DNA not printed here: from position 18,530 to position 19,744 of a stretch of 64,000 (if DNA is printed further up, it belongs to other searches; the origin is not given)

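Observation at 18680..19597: RDD-domain membrane protein fused to a type IV pilin-like globular domain without a prepilin leader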

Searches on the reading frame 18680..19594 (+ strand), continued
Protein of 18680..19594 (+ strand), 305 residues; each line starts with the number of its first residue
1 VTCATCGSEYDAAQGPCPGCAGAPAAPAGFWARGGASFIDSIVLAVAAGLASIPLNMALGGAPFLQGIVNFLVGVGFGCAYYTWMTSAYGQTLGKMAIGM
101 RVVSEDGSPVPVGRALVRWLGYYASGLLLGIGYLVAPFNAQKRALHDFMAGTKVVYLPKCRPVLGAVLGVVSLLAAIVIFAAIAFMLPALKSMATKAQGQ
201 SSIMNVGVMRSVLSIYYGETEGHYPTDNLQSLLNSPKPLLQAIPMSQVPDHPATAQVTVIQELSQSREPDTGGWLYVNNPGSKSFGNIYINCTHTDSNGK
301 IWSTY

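Call 37: fold_search(model_id=the predicted structure, library=pdb)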
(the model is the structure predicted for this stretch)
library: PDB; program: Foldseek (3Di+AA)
matches with E <= 10: 26; with E <= 0.001: 0
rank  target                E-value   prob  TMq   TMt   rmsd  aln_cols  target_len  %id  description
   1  7t92_C                1.4e-02  0.98  0.30  0.29   9.4       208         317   16  Structure of the peroxisomal retro-translocon formed by a heterotrimeric ubiquitin ligase complex (released 2022-07-06)
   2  7t92_B                9.8e-02  0.92  0.32  0.28  12.1       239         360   11  Structure of the peroxisomal retro-translocon formed by a heterotrimeric ubiquitin ligase complex (released 2022-07-06)
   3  7t92_A                1.2e-01  0.97  0.33  0.34   8.1       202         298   12  Structure of the peroxisomal retro-translocon formed by a heterotrimeric ubiquitin ligase complex (released 2022-07-06)
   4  3gn9_A                1.1e+00  0.14  0.17  0.38  11.9       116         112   19  Crystal structure of the major pseudopilin from the type 2 secretion system of Vibrio vulnificus (released 2009-07-28)
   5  4i9w_B                2.8e+00  0.08  0.19  0.22   8.9       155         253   15  Human two pore domain K+ channel TRAAK (K2P4.1) - Fab complex structure (released 2013-01-23)
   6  4adm_A                3.0e+00  0.03  0.10  0.07  14.7       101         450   13  Crystal structure of Rv1098c in complex with meso-tartrate (released 2012-04-25)
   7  3org_A                3.2e+00  0.02  0.13  0.08  22.4       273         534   13  Crystal Structure of a eukaryotic CLC transporter (released 2010-10-06)
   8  3qbp_D                3.4e+00  0.02  0.10  0.08  14.8       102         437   13  Crystal structure of fumarase Fum from Mycobacterium marinum (released 2011-01-26)
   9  6s43_C                3.8e+00  0.02  0.10  0.07  14.8       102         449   14  Fumarate hydratase of Mycobacterium tuberculosis in complex with formate and allosteric modulator N-(5-(Azocan-1-ylsul (released 2019-09-25)
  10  9bpl_A                4.0e+00  0.01  0.07  0.06  18.8       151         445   14  Crystal structure of Adenylosuccinate Lyase from Leishmania major (released 2025-10-08)
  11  8ta3_B                4.3e+00  0.02  0.15  0.11  18.5       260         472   13  Cryo-EM structure of the human CLC-2 chloride channel transmembrane domain Apo state with resolved N-terminal hairpin (released 2024-01-31)
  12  4apa_C                4.5e+00  0.02  0.10  0.07  15.1        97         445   13  Crystal structure of Mycobacterium tuberculosis fumarase (Rv1098c) S318A in apo form (released 2012-04-25)
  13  4apa_B                4.5e+00  0.02  0.10  0.07  15.1        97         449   13  Crystal structure of Mycobacterium tuberculosis fumarase (Rv1098c) S318A in apo form (released 2012-04-25)
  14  6s43_D                4.5e+00  0.02  0.10  0.07  14.8       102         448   13  Fumarate hydratase of Mycobacterium tuberculosis in complex with formate and allosteric modulator N-(5-(Azocan-1-ylsul (released 2019-09-25)
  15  4wfh_B                4.8e+00  0.06  0.19  0.22   8.5       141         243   16  Human TRAAK K+ channel in a Tl+ bound nonconductive conformation (released 2014-12-03)
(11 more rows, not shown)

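Call 42: search_protein_families(library=ncbifam, proteins=[P0117, P0122, P0012, P0041, P0129], max_evalue=0.01)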
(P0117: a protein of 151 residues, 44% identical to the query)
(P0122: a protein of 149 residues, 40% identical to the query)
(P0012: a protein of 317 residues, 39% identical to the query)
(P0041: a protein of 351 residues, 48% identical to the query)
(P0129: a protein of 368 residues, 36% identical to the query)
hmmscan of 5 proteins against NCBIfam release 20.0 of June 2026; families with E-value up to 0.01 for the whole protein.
P0117 (151 aa): 2 families
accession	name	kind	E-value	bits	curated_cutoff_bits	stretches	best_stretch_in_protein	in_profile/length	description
NF041775.1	typeIV_PilA_Myxo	equivalog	1.3e-05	25.3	400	1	16-71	15-69/214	type IV pilin protein PilA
TIGR01710.1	typeII_sec_gspG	equivalog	2.9e-05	24.1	88.85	1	19-74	8-62/134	type II secretion system major pseudopilin GspG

P0122 (149 aa): 9 families
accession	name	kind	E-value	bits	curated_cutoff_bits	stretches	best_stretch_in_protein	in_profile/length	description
NF041775.1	typeIV_PilA_Myxo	equivalog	8.7e-15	55.3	400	1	7-64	10-67/214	type IV pilin protein PilA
TIGR01710.1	typeII_sec_gspG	equivalog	1.7e-11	44.3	88.85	1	8-73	1-65/134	type II secretion system major pseudopilin GspG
NF007862.0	PRK10574.1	equivalog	3.3e-10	40.3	138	1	6-66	3-63/145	prepilin peptidase-dependent pilin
TIGR02532.1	IV_pilin_GFxxxE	domain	5.3e-09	35.5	16.3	1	7-30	1-24/24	prepilin-type N-terminal cleavage/methylation domain-containing protein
TIGR01708.2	typeII_sec_gspH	equivalog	5e-08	33.1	80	1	8-34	2-28/169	type II secretion system minor pseudopilin GspH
NF040999.1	pilin_ComGC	equivalog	8.4e-06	25.9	75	1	8-52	2-46/84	competence type IV pilus major pilin ComGC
TIGR02596.1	TIGR02596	subfamily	0.0001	22.4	70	1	10-38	1-29/196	Verru_Chthon cassette protein D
NF041013.1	T4P_ComGE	equivalog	0.00033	20.7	49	1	8-42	4-38/83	competence type IV pilus minor pilin ComGE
NF007800.0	PRK10506.1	equivalog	0.0025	17.7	158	1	4-30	5-31/163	prepilin peptidase-dependent protein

P0012 (317 aa): 2 families
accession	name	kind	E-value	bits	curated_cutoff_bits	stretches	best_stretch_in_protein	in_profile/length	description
NF041775.1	typeIV_PilA_Myxo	equivalog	1.2e-07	32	400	1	179-232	12-65/214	type IV pilin protein PilA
TIGR01710.1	typeII_sec_gspG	equivalog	5.3e-07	29.7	88.85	1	179-246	2-68/134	type II secretion system major pseudopilin GspG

P0041 (351 aa): 2 families
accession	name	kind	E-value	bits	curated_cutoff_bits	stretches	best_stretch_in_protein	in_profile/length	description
NF033761.1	gliding_GltJ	equivalog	8.1e-08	31.8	450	1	2-54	149-201/671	adventurous gliding motility protein GltJ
NF041775.1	typeIV_PilA_Myxo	equivalog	5.9e-05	23.1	400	1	211-248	22-59/214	type IV pilin protein PilA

P0129 (368 aa): 2 families
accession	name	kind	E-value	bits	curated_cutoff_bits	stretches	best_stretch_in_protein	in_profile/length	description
NF007862.0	PRK10574.1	equivalog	5.5e-06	26.6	138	1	247-365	18-135/145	prepilin peptidase-dependent pilin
NF033761.1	gliding_GltJ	equivalog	1.3e-05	24.5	450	1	3-67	149-216/671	adventurous gliding motility protein GltJ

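Call 49: search_protein_families(library=pfam, proteins=[L005:7160-7921:+, L005:9042-10226:+, L005:8863-10197:-, L005:10722-11765:-, L005:10145-10780:-, L005:5870-7957:-, L005:4183-5931:+, L002:6557-7897:+, L002:8892-10235:+, L005:11759-12088:+], max_evalue=0.001)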
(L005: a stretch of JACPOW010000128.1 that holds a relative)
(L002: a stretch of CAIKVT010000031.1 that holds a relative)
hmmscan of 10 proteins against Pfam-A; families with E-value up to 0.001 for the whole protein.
L005:7160-7921:+ (254 aa): 1 family
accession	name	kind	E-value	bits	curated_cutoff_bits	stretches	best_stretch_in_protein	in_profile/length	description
PF01171.26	ATP_bind_3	-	1.7e-47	161.9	27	1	39-224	2-182/182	PP-loop family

L005:9042-10226:+ (395 aa): 0 families

L005:8863-10197:- (445 aa): 1 family
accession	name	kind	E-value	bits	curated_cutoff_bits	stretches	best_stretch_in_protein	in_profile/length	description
PF00160.26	Pro_isomerase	-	8.7e-36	124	21.7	1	289-431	3-150/159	Cyclophilin type peptidyl-prolyl cis-trans isomerase/CLD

L005:10722-11765:- (348 aa): 3 families
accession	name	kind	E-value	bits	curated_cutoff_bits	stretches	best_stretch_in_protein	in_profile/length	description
PF01343.23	Peptidase_S49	-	4.1e-50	170.2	24.9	1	142-291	3-152/154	Peptidase family S49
PF25145.1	NfeD1b_N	-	3.7e-11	43.4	40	1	94-189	12-103/189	NfeD1b, N-terminal domain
PF00574.28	CLP_protease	-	3e-06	27.7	20.2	1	97-146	30-79/182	Clp protease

L005:10145-10780:- (212 aa): 0 families

L005:5870-7957:- (696 aa): 0 families

L005:4183-5931:+ (583 aa): 0 families

L002:6557-7897:+ (447 aa): 1 family
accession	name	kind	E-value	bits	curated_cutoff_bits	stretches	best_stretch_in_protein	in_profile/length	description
PF04231.19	Endonuclease_1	-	5.8e-41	141.2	25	1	198-415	2-234/235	Endonuclease I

L002:8892-10235:+ (448 aa): 4 families
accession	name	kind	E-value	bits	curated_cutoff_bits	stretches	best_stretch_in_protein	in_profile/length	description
PF01512.22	Complex1_51K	-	4e-41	140.8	31.2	1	14-155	1-149/150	Nuo51 FMN-binding domain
PF13534.11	Fer4_17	-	9.2e-14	52.2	22.2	1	256-318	1-61/61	4Fe-4S dicluster domain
PF13375.12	RnfC_N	-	2.5e-13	50.3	25.6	1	385-444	26-84/101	RnfC Barrel sandwich hybrid domain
PF10531.15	SLBB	-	1.1e-08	35.2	27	1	168-212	3-53/55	SLBB domain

L005:11759-12088:+ (110 aa): 0 families

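Call 53: search_protein_families(library=pfam, proteins=[P0019, P0158, P0175, P0109, P0107, P0173, P0049, P0059, P0082, P0030], max_evalue=0.01)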
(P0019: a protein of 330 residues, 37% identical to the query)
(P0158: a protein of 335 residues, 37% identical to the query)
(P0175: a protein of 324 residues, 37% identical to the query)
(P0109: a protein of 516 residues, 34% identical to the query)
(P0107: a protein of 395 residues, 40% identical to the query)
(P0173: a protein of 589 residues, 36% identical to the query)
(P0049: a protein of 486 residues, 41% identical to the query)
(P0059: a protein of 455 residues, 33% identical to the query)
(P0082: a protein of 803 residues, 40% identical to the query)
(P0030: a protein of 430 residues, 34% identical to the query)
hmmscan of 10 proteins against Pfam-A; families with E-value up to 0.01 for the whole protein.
P0019 (330 aa): 2 families
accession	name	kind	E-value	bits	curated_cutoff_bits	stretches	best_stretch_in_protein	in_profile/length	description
PF06271.18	RDD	-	6.6e-25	88.4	24.1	1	15-134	1-136/137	RDD family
PF00188.32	CAP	-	0.00076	20.7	21.1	1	214-299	2-77/117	Cysteine-rich secretory protein family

P0158 (335 aa): 4 families
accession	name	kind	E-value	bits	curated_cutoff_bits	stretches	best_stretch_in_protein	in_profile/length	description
PF06271.18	RDD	-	6.3e-28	98.2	24.1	1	18-142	1-136/137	RDD family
PF12698.13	ABC2_membrane_3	-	1.3e-08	34.8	31.6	2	108-192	208-270/347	ABC-2 family transporter protein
PF00188.32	CAP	-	0.00026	22.3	21.1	1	220-308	3-81/117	Cysteine-rich secretory protein family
PF23605.1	FKS1_dom2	-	0.0023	18.3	27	0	33-89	99-156/174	1,3-beta-glucan synthase component FKS1, second domain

P0175 (324 aa): 2 families
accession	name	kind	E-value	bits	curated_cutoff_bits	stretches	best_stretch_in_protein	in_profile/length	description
PF06271.18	RDD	-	6.2e-28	98.2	24.1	1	12-133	1-136/137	RDD family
PF00188.32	CAP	-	0.0023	19.2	21.1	1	209-300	2-83/117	Cysteine-rich secretory protein family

P0109 (516 aa): 2 families
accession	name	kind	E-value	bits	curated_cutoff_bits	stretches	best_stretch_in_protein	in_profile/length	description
PF06271.18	RDD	-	2.3e-21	77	24.1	1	65-192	1-136/137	RDD family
PF01789.22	PsbP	-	0.0032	17.9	23.5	0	375-515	11-155/155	PsbP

P0107 (395 aa): 1 family
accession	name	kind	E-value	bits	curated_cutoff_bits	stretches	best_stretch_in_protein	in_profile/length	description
PF06271.18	RDD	-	1.9e-21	77.3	24.1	1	13-134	1-137/137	RDD family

P0173 (589 aa): 1 family
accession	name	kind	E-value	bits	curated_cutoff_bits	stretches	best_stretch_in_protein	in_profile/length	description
PF06271.18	RDD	-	7e-25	88.4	24.1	1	127-251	1-137/137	RDD family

P0049 (486 aa): 1 family
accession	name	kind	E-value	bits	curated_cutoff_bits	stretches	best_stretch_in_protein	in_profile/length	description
PF06271.18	RDD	-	1.3e-15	58.3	24.1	1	5-120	2-137/137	RDD family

P0059 (455 aa): 2 families
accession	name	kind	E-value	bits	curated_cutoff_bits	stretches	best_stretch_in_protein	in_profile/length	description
PF06271.18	RDD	-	5.7e-24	85.4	24.1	1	65-187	1-137/137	RDD family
PF00001.26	7tm_1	-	0.0031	17.5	30.5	1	145-242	96-194/260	7 transmembrane receptor (rhodopsin family)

P0082 (803 aa): 6 families
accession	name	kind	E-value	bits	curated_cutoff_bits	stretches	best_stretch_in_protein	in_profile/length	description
PF06271.18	RDD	-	5e-50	169.8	24.1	2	585-715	2-136/137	RDD family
PF12773.13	DZR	-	8.7e-09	35.9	27.3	1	524-568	1-45/45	Double zinc ribbon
PF13240.11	Zn_Ribbon_1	-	0.00074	19.7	25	0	524-544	2-22/23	zinc-ribbon domain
PF17032.10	Zn_ribbon_15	-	0.0066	17.7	28.9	0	548-568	53-73/73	zinc-ribbon family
PF04757.19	Pex2_Pex12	-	0.0078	16.4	25.1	0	429-473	33-78/214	Pex2 / Pex12 amino terminal region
PF13248.11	Zn_ribbon_3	-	0.0098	15.8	27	0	560-570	15-25/26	zinc-ribbon domain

P0030 (430 aa): 9 families
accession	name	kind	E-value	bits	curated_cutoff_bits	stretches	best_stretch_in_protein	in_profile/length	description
PF00498.31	FHA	-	2.1e-20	73.4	20.7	1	24-86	2-67/67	FHA domain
PF06271.18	RDD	-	6.2e-16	59.4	24.1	1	286-421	1-137/137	RDD family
PF16697.10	Yop-YscD_cpl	-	4.8e-15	56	33.2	1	15-94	11-92/94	Inner membrane component of T3SS, cytoplasmic domain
PF12773.13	DZR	-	7.1e-10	39.3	27.3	1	116-165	1-45/45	Double zinc ribbon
PF13240.11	Zn_Ribbon_1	-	6.9e-08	32.5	25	2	147-168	2-23/23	zinc-ribbon domain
PF13248.11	Zn_ribbon_3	-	8.1e-05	22.4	27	1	115-135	4-24/26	zinc-ribbon domain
PF18912.6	DZR_2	-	0.00055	20.1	27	0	115-164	9-55/56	Double zinc ribbon domain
PF24463.1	DUF7577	-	0.0026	17.8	28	1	146-169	4-27/27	Domain of unknown function (DUF7577)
PF14803.11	Zn_ribbon_Nudix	-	0.003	17.9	25.6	0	129-152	2-30/34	Nudix N-terminal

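Call 59: list_cluster_members(proteins=[P0129, P0153, P0183, P0186, P0187, P0160, P0089, P0119, P0120, P0117])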
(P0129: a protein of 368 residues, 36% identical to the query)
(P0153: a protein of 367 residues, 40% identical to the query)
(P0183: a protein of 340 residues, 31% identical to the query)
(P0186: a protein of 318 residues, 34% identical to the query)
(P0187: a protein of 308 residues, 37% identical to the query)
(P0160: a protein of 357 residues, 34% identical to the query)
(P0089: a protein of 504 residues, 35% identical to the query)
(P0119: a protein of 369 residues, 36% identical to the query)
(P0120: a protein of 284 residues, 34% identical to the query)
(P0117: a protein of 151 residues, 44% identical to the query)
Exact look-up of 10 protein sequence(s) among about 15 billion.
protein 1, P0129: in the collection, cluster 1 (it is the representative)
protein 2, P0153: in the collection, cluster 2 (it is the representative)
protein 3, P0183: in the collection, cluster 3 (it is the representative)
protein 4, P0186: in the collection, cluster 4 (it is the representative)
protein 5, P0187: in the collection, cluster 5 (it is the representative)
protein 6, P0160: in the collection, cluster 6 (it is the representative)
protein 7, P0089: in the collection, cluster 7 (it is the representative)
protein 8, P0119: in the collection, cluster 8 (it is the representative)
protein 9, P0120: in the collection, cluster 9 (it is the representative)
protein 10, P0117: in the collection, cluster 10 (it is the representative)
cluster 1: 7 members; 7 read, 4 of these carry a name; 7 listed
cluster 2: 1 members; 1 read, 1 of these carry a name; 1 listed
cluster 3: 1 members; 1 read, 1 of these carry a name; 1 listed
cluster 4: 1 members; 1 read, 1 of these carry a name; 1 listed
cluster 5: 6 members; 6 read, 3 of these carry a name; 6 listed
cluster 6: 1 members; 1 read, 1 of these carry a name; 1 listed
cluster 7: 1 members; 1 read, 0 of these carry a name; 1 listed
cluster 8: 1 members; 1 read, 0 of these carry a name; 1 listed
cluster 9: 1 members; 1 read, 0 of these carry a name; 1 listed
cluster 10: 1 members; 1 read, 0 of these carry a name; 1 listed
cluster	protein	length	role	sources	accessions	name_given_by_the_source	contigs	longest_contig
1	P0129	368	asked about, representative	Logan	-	-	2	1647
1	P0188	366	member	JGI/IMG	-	uncharacterized RDD family membrane protein YckC/Tfp pilus assembly major pilin PilA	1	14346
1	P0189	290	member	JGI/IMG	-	uncharacterized RDD family membrane protein YckC/Tfp pilus assembly major pilin PilA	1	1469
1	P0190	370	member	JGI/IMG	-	uncharacterized RDD family membrane protein YckC/Tfp pilus assembly major pilin PilA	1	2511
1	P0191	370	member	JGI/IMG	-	uncharacterized RDD family membrane protein YckC/Tfp pilus assembly major pilin PilA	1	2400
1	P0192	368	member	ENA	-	-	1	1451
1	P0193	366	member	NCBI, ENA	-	-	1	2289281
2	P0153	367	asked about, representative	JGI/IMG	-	uncharacterized RDD family membrane protein YckC/type II secretory pathway pseudopilin ...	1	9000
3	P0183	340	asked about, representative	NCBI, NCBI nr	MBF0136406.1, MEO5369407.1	MAG: RDD family protein [Magnetococcus sp. DMHC-1] | RDD family protein [Magnetococcales bacterium]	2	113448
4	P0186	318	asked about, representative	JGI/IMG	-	uncharacterized RDD family membrane protein YckC/type II secretory pathway pseudopilin ...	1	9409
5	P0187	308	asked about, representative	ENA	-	-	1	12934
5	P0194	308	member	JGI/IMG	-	uncharacterized RDD family membrane protein YckC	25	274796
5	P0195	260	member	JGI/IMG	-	uncharacterized RDD family membrane protein YckC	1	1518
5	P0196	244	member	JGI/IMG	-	hypothetical protein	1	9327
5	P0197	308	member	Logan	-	-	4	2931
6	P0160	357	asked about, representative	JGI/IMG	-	uncharacterized RDD family membrane protein YckC/type II secretory pathway pseudopilin ...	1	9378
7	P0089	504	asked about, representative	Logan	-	-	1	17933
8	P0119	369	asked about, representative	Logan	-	-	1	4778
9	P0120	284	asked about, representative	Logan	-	-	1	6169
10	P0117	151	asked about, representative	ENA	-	-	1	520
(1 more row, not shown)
